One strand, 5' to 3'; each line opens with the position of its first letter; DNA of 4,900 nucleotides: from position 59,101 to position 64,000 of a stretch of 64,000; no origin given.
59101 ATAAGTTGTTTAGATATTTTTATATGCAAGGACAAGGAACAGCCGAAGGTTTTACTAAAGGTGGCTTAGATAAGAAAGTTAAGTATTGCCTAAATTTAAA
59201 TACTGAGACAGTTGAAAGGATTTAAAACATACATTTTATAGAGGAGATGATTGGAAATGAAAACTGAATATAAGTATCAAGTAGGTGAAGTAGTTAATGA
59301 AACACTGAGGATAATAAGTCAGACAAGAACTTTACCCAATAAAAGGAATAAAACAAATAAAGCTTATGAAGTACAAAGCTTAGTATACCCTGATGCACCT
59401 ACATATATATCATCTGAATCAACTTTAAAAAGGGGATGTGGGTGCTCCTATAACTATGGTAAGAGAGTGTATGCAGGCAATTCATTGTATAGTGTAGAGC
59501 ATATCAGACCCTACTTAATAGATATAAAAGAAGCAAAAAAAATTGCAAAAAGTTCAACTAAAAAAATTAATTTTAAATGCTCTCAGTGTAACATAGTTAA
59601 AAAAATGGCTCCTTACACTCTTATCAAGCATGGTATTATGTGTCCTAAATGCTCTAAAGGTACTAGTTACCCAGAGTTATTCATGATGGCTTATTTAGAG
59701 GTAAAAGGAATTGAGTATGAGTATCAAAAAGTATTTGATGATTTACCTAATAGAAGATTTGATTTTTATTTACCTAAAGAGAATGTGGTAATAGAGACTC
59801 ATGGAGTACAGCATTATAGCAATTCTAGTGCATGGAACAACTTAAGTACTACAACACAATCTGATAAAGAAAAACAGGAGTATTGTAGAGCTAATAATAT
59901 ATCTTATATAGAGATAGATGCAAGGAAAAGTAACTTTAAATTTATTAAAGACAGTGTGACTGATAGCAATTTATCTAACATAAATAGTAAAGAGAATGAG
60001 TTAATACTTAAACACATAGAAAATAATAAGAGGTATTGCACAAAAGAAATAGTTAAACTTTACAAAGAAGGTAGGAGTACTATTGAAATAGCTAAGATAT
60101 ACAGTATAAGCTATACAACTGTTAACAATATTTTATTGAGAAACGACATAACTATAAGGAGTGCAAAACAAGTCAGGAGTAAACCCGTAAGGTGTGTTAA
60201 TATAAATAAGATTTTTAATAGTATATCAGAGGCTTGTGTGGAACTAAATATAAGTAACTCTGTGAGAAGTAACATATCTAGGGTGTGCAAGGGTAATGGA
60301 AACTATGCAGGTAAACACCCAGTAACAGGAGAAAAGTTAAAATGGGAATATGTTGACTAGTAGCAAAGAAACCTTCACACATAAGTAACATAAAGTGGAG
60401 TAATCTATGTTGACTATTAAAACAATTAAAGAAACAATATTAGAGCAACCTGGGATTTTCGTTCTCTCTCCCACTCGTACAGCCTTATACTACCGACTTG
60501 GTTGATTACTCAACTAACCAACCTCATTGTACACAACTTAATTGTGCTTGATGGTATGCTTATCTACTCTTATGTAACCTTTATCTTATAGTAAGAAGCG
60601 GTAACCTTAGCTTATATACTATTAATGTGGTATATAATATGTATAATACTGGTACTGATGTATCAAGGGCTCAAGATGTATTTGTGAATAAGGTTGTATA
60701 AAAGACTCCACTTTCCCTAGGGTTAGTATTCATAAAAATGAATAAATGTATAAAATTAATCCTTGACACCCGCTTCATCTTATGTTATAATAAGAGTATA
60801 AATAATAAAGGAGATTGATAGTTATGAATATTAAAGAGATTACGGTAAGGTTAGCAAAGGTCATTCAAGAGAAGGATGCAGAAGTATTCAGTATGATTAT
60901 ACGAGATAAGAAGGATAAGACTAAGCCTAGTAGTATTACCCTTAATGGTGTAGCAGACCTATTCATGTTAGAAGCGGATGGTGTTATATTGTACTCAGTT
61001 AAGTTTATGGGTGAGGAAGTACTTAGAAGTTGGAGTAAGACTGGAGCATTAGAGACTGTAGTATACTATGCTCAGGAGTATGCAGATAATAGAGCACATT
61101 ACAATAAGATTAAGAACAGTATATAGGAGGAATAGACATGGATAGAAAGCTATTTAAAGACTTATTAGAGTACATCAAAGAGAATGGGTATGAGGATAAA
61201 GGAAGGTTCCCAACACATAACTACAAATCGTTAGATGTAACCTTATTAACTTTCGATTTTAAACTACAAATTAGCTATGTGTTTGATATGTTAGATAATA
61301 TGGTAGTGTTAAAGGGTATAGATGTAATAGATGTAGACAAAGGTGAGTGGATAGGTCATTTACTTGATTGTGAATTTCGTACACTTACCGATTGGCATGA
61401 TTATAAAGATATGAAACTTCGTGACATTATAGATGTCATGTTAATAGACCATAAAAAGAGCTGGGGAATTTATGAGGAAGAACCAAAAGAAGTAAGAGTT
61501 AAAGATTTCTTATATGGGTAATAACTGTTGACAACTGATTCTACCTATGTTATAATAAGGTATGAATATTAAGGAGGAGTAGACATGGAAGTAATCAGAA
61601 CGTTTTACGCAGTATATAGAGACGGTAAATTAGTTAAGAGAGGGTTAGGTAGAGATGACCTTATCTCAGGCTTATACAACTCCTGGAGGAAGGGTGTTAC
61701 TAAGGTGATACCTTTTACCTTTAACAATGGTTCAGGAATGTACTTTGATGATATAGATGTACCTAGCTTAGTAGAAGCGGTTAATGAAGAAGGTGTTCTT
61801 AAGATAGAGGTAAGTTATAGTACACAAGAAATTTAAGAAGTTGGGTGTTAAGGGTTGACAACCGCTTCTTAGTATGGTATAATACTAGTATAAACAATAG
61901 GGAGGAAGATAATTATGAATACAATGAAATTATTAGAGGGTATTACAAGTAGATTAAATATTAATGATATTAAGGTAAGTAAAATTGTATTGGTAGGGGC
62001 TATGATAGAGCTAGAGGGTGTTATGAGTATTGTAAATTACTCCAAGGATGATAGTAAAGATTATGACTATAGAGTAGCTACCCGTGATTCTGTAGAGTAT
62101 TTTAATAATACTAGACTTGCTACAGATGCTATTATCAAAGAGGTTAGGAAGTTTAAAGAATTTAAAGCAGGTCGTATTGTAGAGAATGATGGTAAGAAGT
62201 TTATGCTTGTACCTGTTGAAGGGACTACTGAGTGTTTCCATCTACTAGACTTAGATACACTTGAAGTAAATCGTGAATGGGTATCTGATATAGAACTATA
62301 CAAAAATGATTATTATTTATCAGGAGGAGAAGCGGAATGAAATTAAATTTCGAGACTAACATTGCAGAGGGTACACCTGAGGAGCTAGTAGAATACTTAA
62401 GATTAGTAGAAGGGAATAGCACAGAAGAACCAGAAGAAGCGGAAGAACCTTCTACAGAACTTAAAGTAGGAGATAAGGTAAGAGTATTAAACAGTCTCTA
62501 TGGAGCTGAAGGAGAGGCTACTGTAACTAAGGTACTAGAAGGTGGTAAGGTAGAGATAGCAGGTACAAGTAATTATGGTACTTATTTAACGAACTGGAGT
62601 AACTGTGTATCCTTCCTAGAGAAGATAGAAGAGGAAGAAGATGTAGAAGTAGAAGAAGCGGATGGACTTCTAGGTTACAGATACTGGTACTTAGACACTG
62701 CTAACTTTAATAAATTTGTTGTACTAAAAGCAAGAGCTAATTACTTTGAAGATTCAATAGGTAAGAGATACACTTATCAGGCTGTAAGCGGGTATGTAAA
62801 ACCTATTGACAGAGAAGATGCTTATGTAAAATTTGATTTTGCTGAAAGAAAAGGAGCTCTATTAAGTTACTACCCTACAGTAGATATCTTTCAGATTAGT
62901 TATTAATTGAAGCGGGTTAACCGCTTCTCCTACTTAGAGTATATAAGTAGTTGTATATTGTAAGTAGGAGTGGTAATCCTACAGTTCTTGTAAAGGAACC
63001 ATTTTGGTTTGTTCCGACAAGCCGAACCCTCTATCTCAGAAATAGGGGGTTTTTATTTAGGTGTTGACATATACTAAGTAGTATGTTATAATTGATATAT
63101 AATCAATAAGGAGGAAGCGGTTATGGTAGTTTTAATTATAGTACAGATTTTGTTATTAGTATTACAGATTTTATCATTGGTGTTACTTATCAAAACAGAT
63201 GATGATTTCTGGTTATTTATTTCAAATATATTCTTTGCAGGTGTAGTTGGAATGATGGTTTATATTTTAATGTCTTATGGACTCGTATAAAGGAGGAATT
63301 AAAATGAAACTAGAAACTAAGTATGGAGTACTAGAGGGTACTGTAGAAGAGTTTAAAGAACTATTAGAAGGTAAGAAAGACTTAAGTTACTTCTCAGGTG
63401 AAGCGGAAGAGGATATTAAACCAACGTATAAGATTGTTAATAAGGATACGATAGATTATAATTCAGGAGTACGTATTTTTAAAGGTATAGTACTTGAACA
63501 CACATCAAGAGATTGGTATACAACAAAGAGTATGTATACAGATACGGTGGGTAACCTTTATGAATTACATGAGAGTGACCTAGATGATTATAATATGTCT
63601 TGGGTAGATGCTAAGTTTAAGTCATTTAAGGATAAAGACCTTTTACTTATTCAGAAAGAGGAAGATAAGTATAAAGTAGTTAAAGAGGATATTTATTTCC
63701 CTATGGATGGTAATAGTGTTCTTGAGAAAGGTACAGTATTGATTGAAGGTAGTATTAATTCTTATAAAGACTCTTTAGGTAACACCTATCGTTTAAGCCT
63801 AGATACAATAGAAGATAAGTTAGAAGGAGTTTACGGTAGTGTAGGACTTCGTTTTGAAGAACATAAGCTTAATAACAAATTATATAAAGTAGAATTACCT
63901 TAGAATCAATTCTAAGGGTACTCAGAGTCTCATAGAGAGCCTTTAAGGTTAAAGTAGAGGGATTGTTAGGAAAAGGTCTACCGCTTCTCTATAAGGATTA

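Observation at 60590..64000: Strongly over-represented heptamer GAAGCGG, 12 copies in the last 3.4 kb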

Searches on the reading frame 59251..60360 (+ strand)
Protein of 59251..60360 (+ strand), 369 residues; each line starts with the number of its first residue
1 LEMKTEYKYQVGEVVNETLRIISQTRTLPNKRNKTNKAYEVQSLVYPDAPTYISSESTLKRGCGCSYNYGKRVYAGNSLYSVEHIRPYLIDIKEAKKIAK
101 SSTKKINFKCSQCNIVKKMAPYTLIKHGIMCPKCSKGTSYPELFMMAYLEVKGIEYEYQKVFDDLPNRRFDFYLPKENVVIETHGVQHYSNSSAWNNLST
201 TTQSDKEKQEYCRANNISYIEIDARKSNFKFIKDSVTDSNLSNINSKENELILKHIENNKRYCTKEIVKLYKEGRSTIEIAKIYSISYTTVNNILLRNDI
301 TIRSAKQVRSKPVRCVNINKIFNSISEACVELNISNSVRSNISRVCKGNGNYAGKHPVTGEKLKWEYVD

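Call 68: search_protein_families(library=pfam, proteins=[window:59251-60360:+], max_evalue=0.01)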
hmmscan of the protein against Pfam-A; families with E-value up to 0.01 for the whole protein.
window:59251-60360:+ (369 aa): 7 families
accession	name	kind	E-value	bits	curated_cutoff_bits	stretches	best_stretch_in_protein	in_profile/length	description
PF13551.12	HTH_29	-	9.8e-05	22.8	28.1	1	265-297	2-35/64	Winged helix-turn helix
PF13518.12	HTH_28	-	0.00018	21.9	25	0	266-291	4-29/52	Helix-turn-helix domain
PF13384.12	HTH_23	-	0.00029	21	24.6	1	266-295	9-38/50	Homeodomain-like domain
PF14311.12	DUF4379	-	0.00058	20.5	24.5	1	95-136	15-55/56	Probable Treble clef zinc finger domain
PF02796.21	HTH_7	-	0.0023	18.5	23.8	1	266-291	13-38/45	Helix-turn-helix domain of resolvase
PF22083.2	I-HmuI_NUMOD-like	-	0.0057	16.6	27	0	320-353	10-40/46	DNA endonuclease I-HmuI-like, NUMOD-like domain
PF00196.25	GerE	-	0.0086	16.1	23.5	0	265-293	8-36/57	Bacterial regulatory proteins, luxR family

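Call 69: search_protein_families(library=phrogs, proteins=[window:59251-60360:+], max_evalue=0.001)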
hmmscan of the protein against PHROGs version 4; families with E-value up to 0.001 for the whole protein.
window:59251-60360:+ (369 aa): 7 families
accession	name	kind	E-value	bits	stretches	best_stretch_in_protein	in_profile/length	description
phrog_4538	-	unknown function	1e-121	408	1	4-368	101-447/447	-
phrog_9084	-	DNA, RNA and nucleotide metabolism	1.6e-35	123.9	1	80-253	3-182/187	homing endonuclease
phrog_559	-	DNA, RNA and nucleotide metabolism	1.2e-26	94.6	1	57-269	228-441/607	HNH endonuclease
phrog_7140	-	DNA, RNA and nucleotide metabolism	8.9e-18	65.2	1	135-329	119-310/423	intron encoded nuclease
phrog_22655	-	unknown function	5.3e-07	29.7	1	139-237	400-497/508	-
phrog_1303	-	DNA, RNA and nucleotide metabolism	4.5e-05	24.3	1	256-320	21-85/184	DNA binding protein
phrog_503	-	unknown function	0.00083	20.1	0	131-187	24-80/144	-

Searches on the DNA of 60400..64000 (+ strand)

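Call 5: search_dna_similar(query=window:60400-64000:+, collection=phages, mode=near, max_rows=30)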
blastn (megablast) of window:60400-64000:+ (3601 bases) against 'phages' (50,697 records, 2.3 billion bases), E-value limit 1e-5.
Records with a match: 39; places in all: 44; records where one place covers at least 80% of the query: 0.
Best place of each record, by identity: 90-95% 11; 80-90% 9; 60-80% 19.
By first word of the organism name: Staphylococcus 36; Mammaliicoccus 3.
By host as written in the record: Staphylococcus carnosus TM300 7; Staphylococcus aureus 5; Staphylococcus aureus ATCC 25923 4; Mammaliicoccus vitulinus C5817 3; Mammaliicoccus vitulinus C6867 3; Mammaliicoccus sciuri C6854 3; Staphylococcus sp. 3; Mammaliicoccus sciuri KCTC 43031 2; and 9 more.
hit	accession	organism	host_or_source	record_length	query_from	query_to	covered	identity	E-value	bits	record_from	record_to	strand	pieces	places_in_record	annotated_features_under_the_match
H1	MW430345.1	Staphylococcus phage ZCSS1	Staphylococcus sciuri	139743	50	3591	65%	84.3%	0e+0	2260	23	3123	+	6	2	hypothetical protein (x6)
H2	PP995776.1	Staphylococcus phage UHP46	Staphylococcus aureus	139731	50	3591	62%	83.4%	0e+0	2048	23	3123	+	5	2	hypothetical protein (x6)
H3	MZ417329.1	Staphylococcus phage PG-2021_31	Mammaliicoccus vitulinus C5817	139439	24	3591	58%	82.4%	0e+0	1769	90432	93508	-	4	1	record has no annotation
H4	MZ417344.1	Staphylococcus phage PG-2021_76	Mammaliicoccus vitulinus C5817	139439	24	3591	58%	82.4%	0e+0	1769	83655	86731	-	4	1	record has no annotation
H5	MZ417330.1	Staphylococcus phage PG-2021_33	Mammaliicoccus vitulinus C5817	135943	54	3591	57%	82.4%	0e+0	1736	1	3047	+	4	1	record has no annotation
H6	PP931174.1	Mammaliicoccus phage MSShimriz1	Mammaliicoccus sciuri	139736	45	2028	35%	87.8%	0e+0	1474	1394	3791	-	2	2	hypothetical protein (x9)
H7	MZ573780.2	Mammaliicoccus phage vB_MscM-PMS3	Mammaliicoccus sciuri KCTC 43031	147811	739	3199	20%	90.1%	3e-178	928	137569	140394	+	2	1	hypothetical protein (x7)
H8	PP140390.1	Staphylococcus phage LSA2302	Staphylococcus aureus ATCC 25923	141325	2032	2583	15%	76.8%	4e-72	279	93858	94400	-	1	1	hypothetical protein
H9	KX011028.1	Staphylococcus phage pSco-10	Staphylococcus cohnii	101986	2033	2573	15%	74.9%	1e-53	219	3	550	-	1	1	pSco10_1: hypothetical protein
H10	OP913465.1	Mammaliicoccus virus vB_MscM-PMS2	Mammaliicoccus sciuri KCTC 43031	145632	739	1158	12%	93.8%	3e-178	632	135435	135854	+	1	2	hypothetical protein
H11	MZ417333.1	Staphylococcus phage PG-2021_40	Mammaliicoccus vitulinus C6867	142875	726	1118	11%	92.5%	1e-106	568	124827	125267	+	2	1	record has no annotation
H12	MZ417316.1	Staphylococcus phage PG-2021_12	Mammaliicoccus vitulinus C6867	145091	726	1118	11%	92.4%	1e-156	560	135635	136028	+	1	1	record has no annotation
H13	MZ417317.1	Staphylococcus phage PG-2021_14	Mammaliicoccus vitulinus C6867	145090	726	1118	11%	92.4%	1e-156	560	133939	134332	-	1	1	record has no annotation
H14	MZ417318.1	Staphylococcus phage PG-2021_15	Staphylococcus xylosus M1997-2/10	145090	726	1118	11%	92.4%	1e-156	560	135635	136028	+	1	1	record has no annotation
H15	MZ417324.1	Staphylococcus phage PG-2021_22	Mammaliicoccus sciuri C6854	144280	726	1118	11%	92.4%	1e-156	560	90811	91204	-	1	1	record has no annotation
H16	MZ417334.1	Staphylococcus phage PG-2021_41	Mammaliicoccus sciuri C6854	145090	726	1118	11%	92.4%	1e-156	560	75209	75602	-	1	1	record has no annotation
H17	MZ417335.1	Staphylococcus phage PG-2021_43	Mammaliicoccus sciuri C6854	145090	726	1118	11%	92.4%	1e-156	560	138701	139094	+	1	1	record has no annotation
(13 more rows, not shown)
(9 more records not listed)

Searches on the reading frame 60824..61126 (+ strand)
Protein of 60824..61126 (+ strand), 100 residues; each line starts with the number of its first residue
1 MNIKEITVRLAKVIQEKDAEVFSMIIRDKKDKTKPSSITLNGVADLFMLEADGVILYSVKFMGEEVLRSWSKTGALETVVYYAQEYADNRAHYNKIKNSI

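Call 68: search_protein_families(library=pfam, proteins=[window:60824-61126:+], max_evalue=0.01)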
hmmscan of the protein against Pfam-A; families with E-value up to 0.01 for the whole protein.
window:60824-61126:+ (100 aa): 0 families

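Call 69: search_protein_families(library=phrogs, proteins=[window:60824-61126:+], max_evalue=0.001)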
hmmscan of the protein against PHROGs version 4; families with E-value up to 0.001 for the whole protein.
window:60824-61126:+ (100 aa): 0 families

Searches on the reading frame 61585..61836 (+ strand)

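Call 68: search_protein_families(library=pfam, proteins=[window:61585-61836:+], max_evalue=0.01)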
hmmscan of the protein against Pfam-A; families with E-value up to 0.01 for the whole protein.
window:61585-61836:+ (83 aa): 0 families

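Call 69: search_protein_families(library=phrogs, proteins=[window:61585-61836:+], max_evalue=0.001)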
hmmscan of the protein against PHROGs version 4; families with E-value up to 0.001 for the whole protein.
window:61585-61836:+ (83 aa): 1 family
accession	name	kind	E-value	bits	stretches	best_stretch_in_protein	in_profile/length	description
phrog_1099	-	unknown function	5.5e-23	82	1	1-81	1-79/80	-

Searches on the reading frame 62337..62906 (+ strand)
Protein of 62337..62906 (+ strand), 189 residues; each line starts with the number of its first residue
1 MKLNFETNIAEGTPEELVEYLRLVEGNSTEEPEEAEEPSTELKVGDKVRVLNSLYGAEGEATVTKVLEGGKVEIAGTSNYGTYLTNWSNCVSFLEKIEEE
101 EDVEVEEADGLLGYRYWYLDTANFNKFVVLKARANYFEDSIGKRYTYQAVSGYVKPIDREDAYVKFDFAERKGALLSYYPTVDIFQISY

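Call 68: search_protein_families(library=pfam, proteins=[window:62337-62906:+], max_evalue=0.01)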
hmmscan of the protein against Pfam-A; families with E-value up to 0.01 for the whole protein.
window:62337-62906:+ (189 aa): 0 families

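Call 69: search_protein_families(library=phrogs, proteins=[window:62337-62906:+], max_evalue=0.001)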
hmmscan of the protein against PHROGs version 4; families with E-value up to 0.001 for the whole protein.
window:62337-62906:+ (189 aa): 1 family
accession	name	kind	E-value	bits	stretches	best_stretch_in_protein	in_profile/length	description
phrog_16491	-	unknown function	3.2e-90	301.9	1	1-189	1-183/183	-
